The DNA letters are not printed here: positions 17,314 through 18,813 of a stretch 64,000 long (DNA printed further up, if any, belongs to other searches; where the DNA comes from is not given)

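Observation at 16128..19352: Four-gene envelope cassette tied together by vicinal-cysteine motifs, with a shared M-x-C-C-S-D-L heptad between a small secreted protein and an FtsX/MacB-type permease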

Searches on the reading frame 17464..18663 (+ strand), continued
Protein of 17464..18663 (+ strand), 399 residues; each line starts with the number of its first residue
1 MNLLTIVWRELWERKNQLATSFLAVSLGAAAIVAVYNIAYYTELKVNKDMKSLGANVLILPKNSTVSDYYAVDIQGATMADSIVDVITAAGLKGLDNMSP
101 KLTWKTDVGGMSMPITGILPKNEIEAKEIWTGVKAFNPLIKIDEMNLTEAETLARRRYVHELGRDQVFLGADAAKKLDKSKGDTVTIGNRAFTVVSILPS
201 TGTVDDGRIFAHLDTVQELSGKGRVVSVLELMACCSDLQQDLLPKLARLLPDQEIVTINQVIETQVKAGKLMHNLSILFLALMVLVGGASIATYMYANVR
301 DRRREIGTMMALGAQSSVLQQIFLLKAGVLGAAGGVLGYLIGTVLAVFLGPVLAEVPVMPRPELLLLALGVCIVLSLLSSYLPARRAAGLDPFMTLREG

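Call 21: find_related_loci(query=A3, collection=genome_contigs, flank=6000)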
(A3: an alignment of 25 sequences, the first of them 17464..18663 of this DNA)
Query A3 (399 aa) in genome_contigs; peptide patterns used: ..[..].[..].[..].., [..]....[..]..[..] (x = any residue, [..] = any of these).
599 stretches matched a pattern (row limit reached: there are more); 477 encode a relative of the query (tblastn E <= 1e-3); the best 80 are kept; 80 distinct loci.
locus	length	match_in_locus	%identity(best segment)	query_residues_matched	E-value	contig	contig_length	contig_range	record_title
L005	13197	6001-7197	93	1-399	0e+0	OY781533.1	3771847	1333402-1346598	MAG: Planctomycetota bacterium isolate 5c15c3fa-c5a4-4479-8b82-14142e451f6c genome assembly, chromosome: 1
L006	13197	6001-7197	77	1-399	0e+0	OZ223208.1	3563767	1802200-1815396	MAG: Planctomycetota bacterium isolate 604ccff8-4b2f-4b13-82eb-4b7433267518 genome assembly, chromosome: 1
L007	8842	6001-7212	50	1-398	2e-130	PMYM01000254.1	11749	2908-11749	MAG: Phycisphaerales bacterium isolate fen_1344 73.20110800_E2D.65_contig_61931, whole genome shotgun sequence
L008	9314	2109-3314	49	1-398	9e-130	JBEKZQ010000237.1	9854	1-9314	MAG: Thermoguttaceae bacterium isolate SPRUCE 73 SPRUCE_73_237, whole genome shotgun sequence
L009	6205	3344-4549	50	1-398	6e-129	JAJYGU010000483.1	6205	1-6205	MAG: Planctomycetota bacterium isolate DBS1-3.bin21 NODE_28823_length_6205_cov_1.49506, whole genome shotgun sequence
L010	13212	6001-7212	50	1-398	1e-128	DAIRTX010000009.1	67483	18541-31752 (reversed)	MAG TPA_asm: Verrucomicrobiota bacterium isolate CTOTU10862 NODE_47_length_67483_cov_9.639912, whole genome shotgun sequ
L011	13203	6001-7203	49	5-398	1e-127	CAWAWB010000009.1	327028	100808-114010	MAG: uncultured Phycisphaerales bacterium isolate MFD04492.bin.2.132 genome assembly, contig: contig_42311, whole genome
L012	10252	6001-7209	50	1-398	9e-128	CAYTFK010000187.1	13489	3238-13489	MAG TPA_asm: uncultured Planctomycetaceae bacterium isolate binchicken_co43_353 genome assembly, contig: NODE_8216_lengt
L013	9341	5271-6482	50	1-398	4e-127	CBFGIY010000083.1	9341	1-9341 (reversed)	MAG: candidate division WOR-3 bacterium isolate JZ-4_202302_bins_3.1 genome assembly, contig: NODE_83_length_9341_cov_1.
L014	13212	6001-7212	49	1-398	7e-127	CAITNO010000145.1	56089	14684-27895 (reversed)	MAG: Candidatus Hydrogenedentes bacterium isolate AlinenLipids_bin-3554 genome assembly, contig: bin-3554:145/159, whole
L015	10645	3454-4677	48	1-398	7e-127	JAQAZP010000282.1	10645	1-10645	MAG: Acidobacteriota bacterium isolate MAG_302_bin-08 302_bin-08_ctg-282, whole genome shotgun sequence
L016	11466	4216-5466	48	1-398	6e-127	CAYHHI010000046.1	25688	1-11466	MAG TPA_asm: uncultured bacterium isolate ERP119294_co4_75 genome assembly, contig: NODE_1620_length_25688_cov_8.124722,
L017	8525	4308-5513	52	1-398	3e-126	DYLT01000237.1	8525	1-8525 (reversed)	MAG TPA_asm: Blastopirellula marina isolate SulCav_AS07-7_3_67_12 SulCav_AS07_7_7984_length_8525_cov_6_001063, whole gen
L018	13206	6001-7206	51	1-398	2e-126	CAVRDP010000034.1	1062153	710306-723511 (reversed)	MAG: uncultured Planctomycetia bacterium isolate MFD01231.bin.2.30 genome assembly, contig: contig_6741, whole genome sh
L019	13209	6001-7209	49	1-398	5e-126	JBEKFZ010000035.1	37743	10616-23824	MAG: Thermoguttaceae bacterium isolate SPRUCE 241 SPRUCE_241_35, whole genome shotgun sequence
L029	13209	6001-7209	50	1-398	4e-123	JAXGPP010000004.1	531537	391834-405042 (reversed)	MAG: Thermoguttaceae bacterium isolate AnMBR.bin305 bin305_4, whole genome shotgun sequence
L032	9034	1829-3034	51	1-398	3e-122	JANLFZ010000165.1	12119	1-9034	MAG: Thermoguttaceae bacterium isolate A05DMB26 NODE_166_length_12119_cov_2.763926, whole genome shotgun sequence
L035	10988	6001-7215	50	1-398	9e-122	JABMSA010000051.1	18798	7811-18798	MAG: Planctomycetota bacterium isolate bin.53 k141_531411, whole genome shotgun sequence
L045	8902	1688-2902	46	1-398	8e-120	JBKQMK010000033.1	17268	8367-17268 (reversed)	MAG: Desulfomonilaceae bacterium isolate LABRr1A1B1C__bin_124 LABRr1A1B1C_000000013586, whole genome shotgun sequence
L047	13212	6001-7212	47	1-398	2e-119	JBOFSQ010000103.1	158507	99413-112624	MAG: Thermoguttaceae bacterium isolate WFFMC_MAG_652 k139_3980_flag=0_multi=20.5156_len=158507, whole genome shotgun seq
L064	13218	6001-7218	47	1-399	7e-116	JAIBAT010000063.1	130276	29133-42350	MAG: Candidatus Sumerlaeaceae bacterium isolate SSF23 NODE_1883_length_130276_cov_6.109751, whole genome shotgun sequenc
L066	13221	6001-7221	45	1-398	1e-115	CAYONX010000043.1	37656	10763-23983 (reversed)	MAG TPA_asm: uncultured Pirellulaceae bacterium isolate SRP114822_co2_93 genome assembly, contig: NODE_918_length_37656_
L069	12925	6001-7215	46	1-398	1e-114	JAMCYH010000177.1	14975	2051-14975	MAG: Deltaproteobacteria bacterium isolate FK_Sedi_B_Bin.36 NODE_15213_length_14975_cov_4.15537, whole genome shotgun se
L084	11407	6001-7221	45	1-398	2e-112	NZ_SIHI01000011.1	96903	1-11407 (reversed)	Thalassoglobus neptunius strain KOR42 KOR42_contig00011, whole genome shotgun sequence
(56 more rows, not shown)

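Call 31: search_protein_families(library=ncbifam, proteins=[L069:8007-9098:+, L064:3027-3917:+, L047:4627-5103:+, L013:1521-2141:+, L029:10872-12194:+, L035:3584-4075:+, L010:5172-5981:+, L017:2454-3398:+, L045:337-747:+, L032:3850-4233:+], max_evalue=0.001)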
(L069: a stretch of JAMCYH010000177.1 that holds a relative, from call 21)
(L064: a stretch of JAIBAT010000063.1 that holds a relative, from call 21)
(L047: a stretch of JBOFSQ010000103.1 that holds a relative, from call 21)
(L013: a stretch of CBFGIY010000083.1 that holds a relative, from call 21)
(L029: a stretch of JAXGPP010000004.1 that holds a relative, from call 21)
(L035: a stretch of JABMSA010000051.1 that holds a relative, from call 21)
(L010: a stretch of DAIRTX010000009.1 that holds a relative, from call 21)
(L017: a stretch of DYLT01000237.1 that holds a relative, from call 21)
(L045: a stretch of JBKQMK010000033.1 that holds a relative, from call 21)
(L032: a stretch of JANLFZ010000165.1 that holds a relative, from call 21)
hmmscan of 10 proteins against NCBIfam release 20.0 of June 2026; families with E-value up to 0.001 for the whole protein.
L069:8007-9098:+ (363 aa): 1 family
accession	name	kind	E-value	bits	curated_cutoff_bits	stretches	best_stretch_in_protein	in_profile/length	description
TIGR00832.1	acr3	equivalog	2.8e-135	450.8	282.8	1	18-347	1-327/327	ACR3 family arsenite efflux transporter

L064:3027-3917:+ (296 aa): 52 families (the best 25 are shown)
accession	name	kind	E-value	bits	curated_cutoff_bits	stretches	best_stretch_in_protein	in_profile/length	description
NF008823.0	PRK11873.1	subfamily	4e-101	338.1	263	1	11-291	3-268/272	arsenite methyltransferase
NF041537.1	ArsM_AhpD_UU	exception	2.5e-49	167.9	510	1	63-246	46-227/345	arsenite methyltransferase/AhpD domain selenoprotein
NF047649.1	MTase_UXPK_star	exception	3.4e-49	167.3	460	1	11-249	9-231/283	methyltransferase/UXPK-star double selenoprotein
NF041536.1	ArsM_DUF2284_UU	exception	2.1e-44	151.6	575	1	63-246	46-227/459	arsenite methyltransferase/DUF2284 domain selenoprotein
NF040538.1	methyl_ArsM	equivalog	4.6e-39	134.6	500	2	149-247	157-256/356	arsinothricin biosynthesis methyltransferase ArsM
NF038099.1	AsSugarArsM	exception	9.8e-29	100.5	400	1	78-256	43-228/321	arsenosugar biosynthesis arsenite methyltransferase ArsM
NF045667.1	MTase_DVU1556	equivalog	4.3e-27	95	155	1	87-246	16-165/213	DVU_1556 family methyltransferase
NF040539.1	AST_met_ArsM_2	exception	8.4e-21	75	240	1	94-246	57-210/262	putative arsinothricin biosynthesis methyltransferase ArsM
NF001240.0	PRK00216.1-1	equivalog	5.1e-17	61.8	378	1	88-198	58-169/251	bifunctional demethylmenaquinone methyltransferase/2-methoxy-6-polyprenyl-1,4-benzoquinol methylase UbiE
TIGR02072.1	BioC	equivalog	1.4e-16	61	184.95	1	95-202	36-137/244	malonyl-ACP O-methyltransferase BioC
NF043040.1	corrin_prot_MT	hypoth_equivalog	1.6e-16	60.4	180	1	90-206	37-156/216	corrinoid protein-associated methyltransferase CpaM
NF001244.0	PRK00216.1-5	equivalog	7e-16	58.2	216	1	90-200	45-156/236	bifunctional demethylmenaquinone methyltransferase/2-methoxy-6-polyprenyl-1,4-benzoquinol methylase UbiE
NF052510.1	methyltran_MpqE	exception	1.5e-15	57.2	335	1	89-196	42-150/234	methyl-plastoquinone biosynthesis methyltransferase MpqE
TIGR01934.1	MenG_MenH_UbiE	subfamily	2.7e-15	56.3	158.35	1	92-201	38-145/223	ubiquinone/menaquinone biosynthesis methyltransferase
TIGR02752.1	MenG_heptapren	equivalog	1.5e-14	54.1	419.85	1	92-197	44-149/231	demethylmenaquinone methyltransferase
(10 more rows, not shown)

L047:4627-5103:+ (158 aa): 5 families
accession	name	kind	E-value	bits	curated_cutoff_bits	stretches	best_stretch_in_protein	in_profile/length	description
TIGR02691.1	arsC_pI258_fam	equivalog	1.7e-42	144.7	174.3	1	3-133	1-128/129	arsenate reductase (thioredoxin)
NF010053.0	PRK13530.1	subfamily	5.2e-39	133.6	215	1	3-134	6-128/133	arsenate reductase (thioredoxin)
TIGR02689.1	ars_reduc_gluta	equivalog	7e-27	94.1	157.6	1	2-134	2-125/126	arsenate reductase, glutathione/glutaredoxin type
NF007520.0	PRK10126.1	equivalog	1e-05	26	243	1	2-82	4-87/147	low molecular weight protein-tyrosine-phosphatase Wzb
NF008486.0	PRK11391.1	equivalog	0.0002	21.8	247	1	3-66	9-74/148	phosphotyrosine-protein phosphatase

L013:1521-2141:+ (206 aa): 5 families
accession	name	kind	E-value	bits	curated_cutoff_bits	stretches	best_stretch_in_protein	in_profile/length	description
NF033727.2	chaperon_ArsD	equivalog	6.3e-34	116.4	90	1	10-103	3-96/97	arsenite efflux transporter metallochaperone ArsD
NF041537.1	ArsM_AhpD_UU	exception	1.5e-10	40.4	510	1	125-176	282-333/345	arsenite methyltransferase/AhpD domain selenoprotein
TIGR00778.1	ahpD_dom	domain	1.9e-07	30.4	27.8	1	123-170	2-49/51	alkylhydroperoxidase AhpD family core domain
NF045649.1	2X_seleno_MduS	exception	3.6e-06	26.2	380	1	129-180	256-307/338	methyltransferase domain-containing selenoprotein MduS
NF041047.1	GSU3128_fam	equivalog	4.1e-05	23.6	110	1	129-170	22-63/84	GSU3128 family (seleno)protein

L029:10872-12194:+ (440 aa): 2 families
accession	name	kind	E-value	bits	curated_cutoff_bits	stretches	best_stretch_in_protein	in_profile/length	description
NF033936.1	CuZnOut_SO0444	equivalog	5.5e-30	104.7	300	1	55-437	16-311/351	SO_0444 family Cu/Zn efflux transporter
NF040736.1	efflux_SaoE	equivalog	6.6e-30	104.5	325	2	48-170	19-138/352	efflux transporter SaoE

L035:3584-4075:+ (163 aa): 1 family
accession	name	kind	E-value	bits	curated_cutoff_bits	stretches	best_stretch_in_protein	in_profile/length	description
NF040494.1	nitrored_ArsF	subfamily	1.4e-25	89.8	60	1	55-154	1-103/106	nitrophenyl compound nitroreductase subunit ArsF family protein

L010:5172-5981:+ (269 aa): 1 family
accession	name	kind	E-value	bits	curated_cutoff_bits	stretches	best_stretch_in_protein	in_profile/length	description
NF010235.0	PRK13682.2-6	equivalog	0.00069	19.8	83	0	5-22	9-26/61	hypothetical protein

L017:2454-3398:+ (314 aa): 0 families

L045:337-747:+ (136 aa): 6 families
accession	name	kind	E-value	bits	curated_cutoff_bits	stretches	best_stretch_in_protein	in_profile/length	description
NF033788.1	HTH_metalloreg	subfamily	8.7e-15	54.3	55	1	25-108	2-73/77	metalloregulator ArsR/SmtB family transcription factor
NF045707.1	Dbac_1936_reg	equivalog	3.9e-09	36.4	115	1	20-113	3-84/99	ArsR/SmtB-type metalloregulator TsoR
NF041413.1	ArsR_Rv2640c_fam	equivalog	2.4e-08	34.4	155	1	25-101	33-99/118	Rv2640c family ArsR-like transcriptional regulator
NF033789.1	repress_SdpR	subfamily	2.5e-07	30.5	100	1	60-98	21-59/79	autorepressor SdpR family transcription factor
NF047906.1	CdPbTransRegCmtR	equivalog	0.00066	19.6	150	0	61-101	35-75/104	Cd(II)/Pb(II)-sensing metalloregulatory transcriptional regulator CmtR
NF007528.0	PRK10141.1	subfamily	0.00067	19.5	97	0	27-99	9-69/117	metalloregulator ArsR/SmtB family transcription factor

L032:3850-4233:+ (127 aa): 7 families
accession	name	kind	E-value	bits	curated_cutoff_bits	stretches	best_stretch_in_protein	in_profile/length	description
NF033788.1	HTH_metalloreg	subfamily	1.4e-24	85.7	55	1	16-82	4-71/77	metalloregulator ArsR/SmtB family transcription factor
NF007528.0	PRK10141.1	subfamily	1.8e-19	69.7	97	1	10-98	4-92/117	metalloregulator ArsR/SmtB family transcription factor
NF033789.1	repress_SdpR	subfamily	1.1e-12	47.6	100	1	16-80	1-65/79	autorepressor SdpR family transcription factor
NF045707.1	Dbac_1936_reg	equivalog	1.4e-12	47.5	115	1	10-82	4-76/99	ArsR/SmtB-type metalloregulator TsoR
NF047906.1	CdPbTransRegCmtR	equivalog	3.7e-10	39.6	150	1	8-83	6-81/104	Cd(II)/Pb(II)-sensing metalloregulatory transcriptional regulator CmtR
NF040642.1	sulf_sens_BigR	equivalog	5.7e-10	39.2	155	1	13-96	10-90/95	sulfite-sensing transcriptional repressor BigR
NF041413.1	ArsR_Rv2640c_fam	equivalog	3.5e-08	33.9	155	1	5-82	25-104/118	Rv2640c family ArsR-like transcriptional regulator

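Call 32: search_protein_families(library=pfam, proteins=[L069:8007-9098:+, L064:3027-3917:+, L047:4627-5103:+, L013:1521-2141:+, L029:10872-12194:+, L035:3584-4075:+, L010:5172-5981:+, L017:2454-3398:+, L045:337-747:+, L032:3850-4233:+], max_evalue=0.001)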
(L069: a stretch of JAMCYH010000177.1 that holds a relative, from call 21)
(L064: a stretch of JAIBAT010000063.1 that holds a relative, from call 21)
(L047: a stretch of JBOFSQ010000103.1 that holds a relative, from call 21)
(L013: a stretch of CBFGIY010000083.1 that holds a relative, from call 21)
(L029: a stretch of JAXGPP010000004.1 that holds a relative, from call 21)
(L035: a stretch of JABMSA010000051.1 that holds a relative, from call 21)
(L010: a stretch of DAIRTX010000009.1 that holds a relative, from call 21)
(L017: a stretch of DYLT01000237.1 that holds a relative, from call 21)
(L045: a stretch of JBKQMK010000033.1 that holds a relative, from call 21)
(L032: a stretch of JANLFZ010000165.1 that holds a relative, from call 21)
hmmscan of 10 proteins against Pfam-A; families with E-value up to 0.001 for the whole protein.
L069:8007-9098:+ (363 aa): 1 family
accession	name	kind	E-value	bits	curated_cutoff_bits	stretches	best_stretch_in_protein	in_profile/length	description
PF01758.21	SBF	-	2.1e-60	204.1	24.3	1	65-258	3-189/191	Sodium Bile acid symporter family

L064:3027-3917:+ (296 aa): 13 families
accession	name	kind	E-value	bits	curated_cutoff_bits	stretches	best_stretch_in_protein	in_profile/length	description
PF13847.12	Methyltransf_31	-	2.2e-33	115.4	27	1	92-228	2-133/145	Methyltransferase domain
PF08241.18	Methyltransf_11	-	7.4e-23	81.5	21.2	1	98-196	1-94/95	Methyltransferase domain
PF13649.12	Methyltransf_25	-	4.8e-22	78.9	27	1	97-193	1-97/97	Methyltransferase domain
PF01209.24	Ubie_methyltran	-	9.1e-18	64.9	20.1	1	93-197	47-151/233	ubiE/COQ5 methyltransferase family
PF08242.18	Methyltransf_12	-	2.2e-12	48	30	1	98-195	1-98/98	Methyltransferase domain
PF13489.12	Methyltransf_23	-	4.4e-10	40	27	1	88-223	17-136/164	Methyltransferase domain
PF06325.19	PrmA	-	9.4e-07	29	22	1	92-202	160-263/296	Ribosomal protein L11 methyltransferase (PrmA)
PF01135.25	PCMT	-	4.3e-06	27.1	20.3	1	88-166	68-146/210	Protein-L-isoaspartate(D-aspartate) O-methyltransferase (PCMT)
PF05148.21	Methyltransf_8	-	5.4e-06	26.9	27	1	151-200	111-159/219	Hypothetical methyltransferase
PF20922.3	Anamorsin_N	-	1.8e-05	24.9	27.1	1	152-203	41-93/163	Anamorsin, N-terminal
PF05175.20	MTS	-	2.5e-05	24.4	23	1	94-197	32-138/170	Methyltransferase small domain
PF24675.1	NpmA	-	0.00021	21.1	60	1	95-159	25-92/214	16S rRNA (adenine(1408)-N(1))-methyltransferase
PF01170.24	UPF0020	-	0.00054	20.2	22.3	0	121-169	79-128/197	RMKL-like, methyltransferase domain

L047:4627-5103:+ (158 aa): 1 family
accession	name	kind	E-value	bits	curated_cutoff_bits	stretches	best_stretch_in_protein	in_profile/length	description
PF01451.26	LMWPc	-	1e-20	74.9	23.2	1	3-134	1-143/144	Low molecular weight phosphotyrosine protein phosphatase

L013:1521-2141:+ (206 aa): 2 families
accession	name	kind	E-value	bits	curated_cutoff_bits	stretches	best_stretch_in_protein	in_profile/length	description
PF06953.17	ArsD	-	4.2e-37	127.6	27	1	10-112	4-106/123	Arsenical resistance operon protein ArsD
PF02627.25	CMD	-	7.9e-11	42.2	23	1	122-181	18-78/84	Carboxymuconolactone decarboxylase family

L029:10872-12194:+ (440 aa): 1 family
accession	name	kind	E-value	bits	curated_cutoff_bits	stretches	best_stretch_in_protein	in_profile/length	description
PF03773.19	ArsP_1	-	2e-73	247.6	32.3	1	35-436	4-293/294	Predicted permease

L035:3584-4075:+ (163 aa): 1 family
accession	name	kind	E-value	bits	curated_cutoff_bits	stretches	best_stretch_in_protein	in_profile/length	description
PF04756.19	OST3_OST6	-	0.00057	19.8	27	1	60-112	40-93/294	OST3 / OST6 family, transporter family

L010:5172-5981:+ (269 aa): 0 families

L017:2454-3398:+ (314 aa): 0 families

L045:337-747:+ (136 aa): 2 families
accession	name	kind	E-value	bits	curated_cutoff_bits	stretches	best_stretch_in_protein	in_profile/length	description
PF01022.26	HTH_5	-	2.4e-07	30.9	22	1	60-91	15-46/47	Bacterial regulatory protein, arsR family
PF12840.13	HTH_20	-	2.9e-07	30.8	27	1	31-92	1-50/51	Helix-turn-helix domain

L032:3850-4233:+ (127 aa): 3 families
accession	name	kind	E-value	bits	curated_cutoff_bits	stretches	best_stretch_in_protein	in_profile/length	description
PF01022.26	HTH_5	-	2.3e-14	53.5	22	1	22-66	1-45/47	Bacterial regulatory protein, arsR family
PF12802.13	MarR_2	-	4.8e-07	30.3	27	1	23-72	5-56/61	MarR family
PF12840.13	HTH_20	-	1e-05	25.8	27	1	20-69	1-51/51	Helix-turn-helix domain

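Call 35: find_encoding_contigs(protein=P0004, flank=8000, max_places=2)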
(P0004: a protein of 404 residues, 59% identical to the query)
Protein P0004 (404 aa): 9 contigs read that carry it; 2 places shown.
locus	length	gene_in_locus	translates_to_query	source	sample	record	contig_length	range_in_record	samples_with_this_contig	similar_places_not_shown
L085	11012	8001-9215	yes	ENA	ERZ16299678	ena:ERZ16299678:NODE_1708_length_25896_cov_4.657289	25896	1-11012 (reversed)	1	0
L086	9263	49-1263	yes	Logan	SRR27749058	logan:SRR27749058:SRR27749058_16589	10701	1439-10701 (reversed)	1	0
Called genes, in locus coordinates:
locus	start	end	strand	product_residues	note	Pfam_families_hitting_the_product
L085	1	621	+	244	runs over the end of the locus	-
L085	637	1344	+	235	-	PF07596:SBP_bac_10 (faint)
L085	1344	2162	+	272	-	PF06452:CBM9_1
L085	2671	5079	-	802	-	PF13802:Gal_mutarotas_2, PF01055:Glyco_hydro_31_2nd, PF21365:Glyco_hydro_31_3rd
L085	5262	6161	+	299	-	PF12833:HTH_18, PF00165:HTH_AraC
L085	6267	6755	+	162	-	-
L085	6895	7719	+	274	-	-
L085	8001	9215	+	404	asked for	PF12704:MacB_PCD, PF02687:FtsX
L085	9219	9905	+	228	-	PF00005:ABC_tran, PF13304:AAA_21 (faint)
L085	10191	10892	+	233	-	PF00440:TetR_N, PF09209:CecR_C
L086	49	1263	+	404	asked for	PF12704:MacB_PCD, PF02687:FtsX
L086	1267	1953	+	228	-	PF00005:ABC_tran, PF13304:AAA_21 (faint)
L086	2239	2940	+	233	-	PF00440:TetR_N, PF09209:CecR_C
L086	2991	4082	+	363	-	PF25919:BSH_CusB (faint), PF25917:BSH_RND (weak), PF25973:BSH_CzcB (weak), PF25893:HH_CzcB (faint), PF25954:Beta-barrel_RND_2 (weak), PF25989:YknX_C (weak)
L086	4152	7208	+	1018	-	PF00873:ACR_tran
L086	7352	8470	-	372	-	PF01266:DAO (faint), PF07992:Pyr_redox_2, PF00070:Pyr_redox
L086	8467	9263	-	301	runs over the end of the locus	PF01040:UbiA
